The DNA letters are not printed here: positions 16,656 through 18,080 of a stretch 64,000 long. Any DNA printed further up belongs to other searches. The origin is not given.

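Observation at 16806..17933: AhbD/NirJ-like radical SAM/SPASM enzyme translationally coupled to a multiheme cytochrome inside the conduit operon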

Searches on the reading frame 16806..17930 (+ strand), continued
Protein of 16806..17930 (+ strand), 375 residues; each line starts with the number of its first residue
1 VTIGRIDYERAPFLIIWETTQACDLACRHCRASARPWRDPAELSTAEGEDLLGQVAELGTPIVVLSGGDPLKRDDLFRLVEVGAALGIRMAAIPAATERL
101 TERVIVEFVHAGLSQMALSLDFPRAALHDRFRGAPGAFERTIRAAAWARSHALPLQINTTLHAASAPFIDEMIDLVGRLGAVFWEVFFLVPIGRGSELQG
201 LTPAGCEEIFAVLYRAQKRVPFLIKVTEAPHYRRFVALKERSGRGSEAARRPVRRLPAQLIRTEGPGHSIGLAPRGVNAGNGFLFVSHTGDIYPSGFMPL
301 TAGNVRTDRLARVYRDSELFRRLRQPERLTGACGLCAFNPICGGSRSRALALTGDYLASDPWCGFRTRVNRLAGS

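Call 70: search_protein_families(library=ncbifam, proteins=[L046:8710-9858:+, L047:8753-9859:+, L053:8049-9287:+, L058:9014-9781:+, L058:11131-12063:-, L039:11166-12896:-, L071:8682-9881:+, L071:7902-8678:+, L048:5999-7336:+, L008:8411-9823:-], max_evalue=0.00001)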
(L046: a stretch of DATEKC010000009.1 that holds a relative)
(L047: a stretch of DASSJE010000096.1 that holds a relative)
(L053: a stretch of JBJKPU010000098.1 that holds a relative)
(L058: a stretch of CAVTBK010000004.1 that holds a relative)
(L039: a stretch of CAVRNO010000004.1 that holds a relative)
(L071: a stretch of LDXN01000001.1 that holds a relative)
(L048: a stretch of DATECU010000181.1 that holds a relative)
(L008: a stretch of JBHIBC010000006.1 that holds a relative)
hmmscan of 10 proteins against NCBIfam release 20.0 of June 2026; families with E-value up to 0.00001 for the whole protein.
L046:8710-9858:+ (383 aa): 0 families

L047:8753-9859:+ (369 aa): 0 families

L053:8049-9287:+ (413 aa): 9 families
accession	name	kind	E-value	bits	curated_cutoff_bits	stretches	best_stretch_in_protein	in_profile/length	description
TIGR01035.1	hemA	equivalog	9.5e-116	387.1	209.55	1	1-401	15-414/416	glutamyl-tRNA reductase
NF000744.0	PRK00045.1-3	equivalog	2.1e-99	333.4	429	1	1-405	17-427/447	glutamyl-tRNA reductase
NF000750.0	PRK00045.3-4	equivalog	7.7e-55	186.6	289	1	18-399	32-410/439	glutamyl-tRNA reductase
NF000752.0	PRK00045.4-2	equivalog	5.4e-43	147.7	381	1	28-388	47-386/412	glutamyl-tRNA reductase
NF010548.0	PRK13940.1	equivalog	2.6e-38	132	469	1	25-308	41-318/414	glutamyl-tRNA reductase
NF000751.1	PRK00045.4-1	equivalog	3.8e-26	92.1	478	1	27-364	46-362/426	glutamyl-tRNA reductase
NF001909.0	PRK00676.1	equivalog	1.6e-17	63.6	478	1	28-198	45-207/338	glutamyl-tRNA reductase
NF001319.0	PRK00258.3-3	equivalog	8.6e-06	25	252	0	157-235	114-194/279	shikimate dehydrogenase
NF001310.0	PRK00258.1-2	equivalog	9.2e-06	25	221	0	161-234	117-195/279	shikimate dehydrogenase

L058:9014-9781:+ (256 aa): 23 families
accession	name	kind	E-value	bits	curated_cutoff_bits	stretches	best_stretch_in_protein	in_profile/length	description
TIGR03020.2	EpsA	equivalog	6.8e-18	65.2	170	1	176-233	188-245/247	XrtB/PEP-CTERM-associated transcriptional regulator EpsA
NF047785.1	respo_reg_MadR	equivalog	4.5e-14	52.3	300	1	174-237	144-207/209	MadR family response regulator transcription factor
NF052366.1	photon_PedR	equivalog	5e-14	52.2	120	1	179-239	3-63/74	photosynthetic electron transport-dependent transcriptional regulator PedR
TIGR03541.1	reg_near_HchA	equivalog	1.8e-13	50.6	215.6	1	176-237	169-230/232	PA1136 family autoinducer-binding transcriptional regulator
NF007935.0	PRK10651.1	equivalog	2.6e-12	46.4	250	1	178-231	155-208/216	two-component system response regulator NarL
NF011896.0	PRK15369.1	equivalog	2.4e-11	43.7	242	1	175-236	146-207/211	two component system response regulator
NF007505.1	PRK10100.1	equivalog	4.7e-11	42.8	250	1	176-233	142-199/204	biofilm master transcriptional regulator CsgD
NF052445.1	RespRegMctR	equivalog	5.3e-11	42.3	300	1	175-236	141-202/205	two-component system response regulator MctR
NF007708.0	PRK10403.1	equivalog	7.5e-11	41.9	343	1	179-233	154-208/215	nitrate/nitrite response regulator protein NarP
NF007403.0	PRK09935.1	equivalog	4e-10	39.6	271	1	177-233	148-204/210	fimbria biosynthesis transcriptional regulator FimZ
NF003420.0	PRK04841.1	equivalog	8e-10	37.4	537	1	175-233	835-893/903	HTH-type transcriptional regulator MalT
NF047402.1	TransRegVisN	equivalog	2.7e-09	36.6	250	1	178-238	185-245/246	transcriptional regulator VisN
NF007685.0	PRK10360.1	equivalog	5e-09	36.2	258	1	175-231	134-190/196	response regulator transcription factor UhpA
NF041232.1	BagY_FevT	exception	8.8e-09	34.7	700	1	175-235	293-353/367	LuxR family transcriptional regulator BagY/FevT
NF040749.1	tetrathio_RR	equivalog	3.3e-08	33.5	290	1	179-230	134-185/191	tetrathionate respiration response regulator TtrR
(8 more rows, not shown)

L058:11131-12063:- (311 aa): 1 family
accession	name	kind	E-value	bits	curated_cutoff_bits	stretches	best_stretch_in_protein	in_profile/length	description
NF003842.0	PRK05421.1-4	equivalog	6.6e-06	25.7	144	0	224-310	179-257/259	endonuclease/exonuclease/phosphatase family protein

L039:11166-12896:- (577 aa): 15 families
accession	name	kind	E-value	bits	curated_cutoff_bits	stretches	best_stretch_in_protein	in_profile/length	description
NF008594.0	PRK11561.1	equivalog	2.8e-66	224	545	1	58-443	60-446/540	isovaleryl-CoA dehydrogenase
NF042972.1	AcrlCoAredClosAcrC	equivalog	1.1e-37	129.7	640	1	145-435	95-375/378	acryloyl-CoA reductase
NF042439.1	SulpropCoADesulf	equivalog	2.7e-33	115.3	600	1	135-430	74-364/379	3-sulfinopropanoyl-CoA desulfinase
NF043006.1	CyhCrbnylCoADH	equivalog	3.9e-33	115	650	1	128-440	73-379/380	cyclohexane-1-carbonyl-CoA dehydrogenase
NF045552.1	GlutCoADH_Des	equivalog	2.4e-28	99.4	470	1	149-430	101-372/387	glutaryl-CoA dehydrogenase Acd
NF008997.0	PRK12341.1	equivalog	1.1e-25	90.5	537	1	117-429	62-369/382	acyl-CoA dehydrogenase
NF045652.1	ProlPCPDhRedW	equivalog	2.4e-24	85.9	650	1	142-437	91-374/376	L-prolyl-[peptidyl-carrier protein] dehydrogenase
NF052270.1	Staph_DH_FadE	equivalog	4.2e-24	85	600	1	101-438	71-395/400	acyl-CoA dehydrogenase FadE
TIGR03207.1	cyc_hxne_CoA_dh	equivalog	2.9e-22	78.9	575.35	1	91-433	39-368/372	cyclohexanecarboxyl-CoA dehydrogenase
NF053553.1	prodigi_MBC_PigA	equivalog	6.9e-18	64.9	500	1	134-427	89-370/381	prodigiosin MBC biosynthesis dehydrogenase PigA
NF002885.1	PRK03354.1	equivalog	9.5e-17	61.1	540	1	170-434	117-371/378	crotonobetainyl-CoA dehydrogenase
NF058590.1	AcCoDHFadEBacil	equivalog_domain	2e-15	56.3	600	1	154-502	121-477/586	acyl-CoA dehydrogenase FadE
TIGR03204.1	pimC_large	equivalog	5.9e-12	45.2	623.85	1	143-358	96-296/395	pimeloyl-CoA dehydrogenase large subunit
TIGR03203.1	pimD_small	equivalog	7e-12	45.1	652.7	1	170-402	116-342/378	pimeloyl-CoA dehydrogenase small subunit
NF037942.1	ac_ACP_DH_MbtN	equivalog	1.5e-06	27.2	700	1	130-429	71-358/376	mycobactin biosynthesis acyl-ACP dehydrogenase MbtN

L071:8682-9881:+ (400 aa): 4 families
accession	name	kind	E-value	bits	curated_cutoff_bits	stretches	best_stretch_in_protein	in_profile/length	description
NF045798.1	DsrP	equivalog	1.3e-14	54.5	350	1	165-296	146-273/346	sulfate reduction electron transfer complex DsrMKJOP subunit DsrP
TIGR03148.1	cyt_nit_nrfD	equivalog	1.7e-14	53.8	347.6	1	25-346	7-313/316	cytochrome c nitrite reductase subunit NrfD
NF008133.1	PRK10881.1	equivalog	2.1e-07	30.7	450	0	28-154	50-177/377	Ni/Fe-hydrogenase cytochrome b subunit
NF011568.0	PRK14992.1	equivalog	6.6e-07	29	314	1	25-374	16-317/341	tetrathionate reductase subunit TtrC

L071:7902-8678:+ (259 aa): 42 families (the best 25 are shown)
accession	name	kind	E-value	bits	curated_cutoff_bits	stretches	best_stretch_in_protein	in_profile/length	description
NF011569.0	PRK14993.1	equivalog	3.2e-64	216.7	416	2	120-256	88-226/244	tetrathionate reductase subunit TtrB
NF045797.1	DsrO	equivalog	1.5e-52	178.4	200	1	120-252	91-234/235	sulfate reduction electron transfer complex DsrMKJOP subunit DsrO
TIGR03149.1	cyt_nit_nrfC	equivalog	2.9e-45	154.3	377.6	1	127-252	89-216/225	cytochrome c nitrite reductase Fe-S protein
NF041715.1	arsenate_red_ArrB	equivalog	5.1e-45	153.8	450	3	126-178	51-103/233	arsenate respiratory reductase iron-sulfur subunit ArrB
TIGR03478.1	DMSO_red_II_bet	subfamily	2.1e-37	128.7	480.7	1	126-252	125-253/321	DMSO reductase family type II enzyme, iron-sulfur subunit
TIGR02951.1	DMSO_dmsB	equivalog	1.4e-33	116.2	214.1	1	57-221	5-154/161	DMSO/selenate family reductase complex B subunit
NF042979.1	EthbenzDh_ebdB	equivalog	4.2e-33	114.7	740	1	126-252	147-275/354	ethylbenzene dehydrogenase subunit beta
NF008134.0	PRK10882.1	equivalog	2.1e-32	112.5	263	1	52-220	37-208/329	hydrogenase 2 operon protein HybA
NF041782.1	mnquin_red_QrcC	equivalog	7.4e-30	104.4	400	3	126-181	59-118/239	menaquinone reductase iron-sulfur cluster-binding subunit QrcC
NF045715.1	sulf_resp_HmcB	equivalog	4.4e-29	101.5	420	1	47-219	30-197/307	sulfate respiration complex iron-sulfur protein HmcB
TIGR01582.1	FDH-beta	equivalog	7.6e-29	100.7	334.7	1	54-219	22-181/283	formate dehydrogenase subunit beta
TIGR01660.1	narH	equivalog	1.6e-26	92.8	524.05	1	126-218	177-270/492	nitrate reductase subunit beta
NF038355.1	FDH3_beta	equivalog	1.9e-22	80.2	240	1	131-194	53-121/180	formate dehydrogenase FDH3 subunit beta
NF007382.0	PRK09898.1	equivalog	3.6e-18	65.8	213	1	61-214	66-197/208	ferredoxin-like protein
NF009451.0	PRK12809.1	equivalog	5.6e-16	58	1154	1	129-214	53-133/639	formate-dependent uric acid utilization protein YgfT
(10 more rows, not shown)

L048:5999-7336:+ (446 aa): 0 families

L008:8411-9823:- (471 aa): 0 families

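Call 73: search_protein_families(library=pfam, proteins=[L022:17667-19031:+, L028:16159-16626:-, L025:2-826:+, L058:7647-8471:-, L060:81-446:+, L063:13929-15080:-, L068:16885-17658:+, L008:466-1698:-, L069:6803-8278:-, L032:6502-6954:+], max_evalue=0.00001)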
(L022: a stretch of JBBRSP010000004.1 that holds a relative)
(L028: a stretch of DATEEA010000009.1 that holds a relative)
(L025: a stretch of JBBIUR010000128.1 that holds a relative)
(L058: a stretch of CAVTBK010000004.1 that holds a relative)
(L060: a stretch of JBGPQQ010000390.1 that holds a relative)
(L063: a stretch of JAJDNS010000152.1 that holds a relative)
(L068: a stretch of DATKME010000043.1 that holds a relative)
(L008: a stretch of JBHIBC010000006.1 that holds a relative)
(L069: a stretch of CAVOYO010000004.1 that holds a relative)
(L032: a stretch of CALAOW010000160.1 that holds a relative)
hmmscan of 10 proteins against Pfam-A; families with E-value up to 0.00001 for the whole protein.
L022:17667-19031:+ (455 aa): 3 families
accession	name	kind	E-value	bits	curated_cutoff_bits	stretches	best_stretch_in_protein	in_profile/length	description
PF02518.31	HATPase_c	-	9.7e-28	97.3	26.4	1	326-440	2-108/111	Histidine kinase-, DNA gyrase B-, and HSP90-like ATPase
PF00512.31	HisKA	-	8.6e-13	48.6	26.9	1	215-275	2-61/66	His Kinase A (phospho-acceptor) domain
PF00672.30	HAMP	-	1.6e-12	47.9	25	1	157-209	1-52/53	HAMP domain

L028:16159-16626:- (156 aa): 1 family
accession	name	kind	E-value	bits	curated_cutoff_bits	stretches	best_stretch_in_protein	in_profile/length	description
PF00355.32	Rieske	-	2.7e-13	50.1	20.3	1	73-141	18-87/88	Rieske [2Fe-2S] domain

L025:2-826:+ (275 aa): 3 families
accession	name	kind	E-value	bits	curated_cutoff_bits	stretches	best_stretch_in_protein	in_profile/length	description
PF13247.11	Fer4_11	-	4.2e-34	117.2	26.2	1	61-156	2-98/100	4Fe-4S dicluster domain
PF12838.12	Fer4_7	-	2.5e-08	34.7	27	1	69-115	2-51/52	4Fe-4S dicluster domain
PF13237.11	Fer4_10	-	1.9e-06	28.1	25.5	1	66-113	6-53/53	4Fe-4S dicluster domain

L058:7647-8471:- (275 aa): 1 family
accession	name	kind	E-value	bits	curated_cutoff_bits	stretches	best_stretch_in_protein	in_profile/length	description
PF03544.19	TonB_C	-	4e-15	56.5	24.6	1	198-273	2-79/79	Gram-negative bacterial TonB protein C-terminal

L060:81-446:+ (122 aa): 0 families

L063:13929-15080:- (384 aa): 1 family
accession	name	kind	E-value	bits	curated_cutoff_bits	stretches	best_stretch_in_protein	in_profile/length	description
PF00155.27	Aminotran_1_2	-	7.9e-62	209.9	19.7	1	28-379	2-361/361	Aminotransferase class I and II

L068:16885-17658:+ (258 aa): 1 family
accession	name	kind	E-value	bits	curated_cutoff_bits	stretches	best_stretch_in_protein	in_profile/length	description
PF01416.25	PseudoU_synth_1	-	2.7e-33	115.1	23.3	2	146-244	5-108/108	tRNA pseudouridine synthase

L008:466-1698:- (411 aa): 0 families

L069:6803-8278:- (492 aa): 3 families
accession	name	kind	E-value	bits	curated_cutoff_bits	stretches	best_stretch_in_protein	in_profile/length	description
PF00069.31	Pkinase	-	2.1e-42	145.8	31.7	1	16-222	1-199/263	Protein kinase domain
PF07714.23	PK_Tyr_Ser-Thr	-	3.8e-24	85.8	23.1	1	17-266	2-248/258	Protein tyrosine and serine/threonine kinase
PF01636.29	APH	-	3.2e-06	27.5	23.2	0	118-168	142-198/239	Phosphotransferase enzyme family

L032:6502-6954:+ (151 aa): 2 families
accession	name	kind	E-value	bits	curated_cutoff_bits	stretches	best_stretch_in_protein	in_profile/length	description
PF13442.11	Cytochrome_CBB3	-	1.9e-09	38.2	27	1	59-145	3-68/68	Cytochrome C oxidase, cbb3-type, subunit III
PF00034.26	Cytochrom_C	-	3.5e-07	31.9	21.3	1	65-147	7-88/90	Cytochrome c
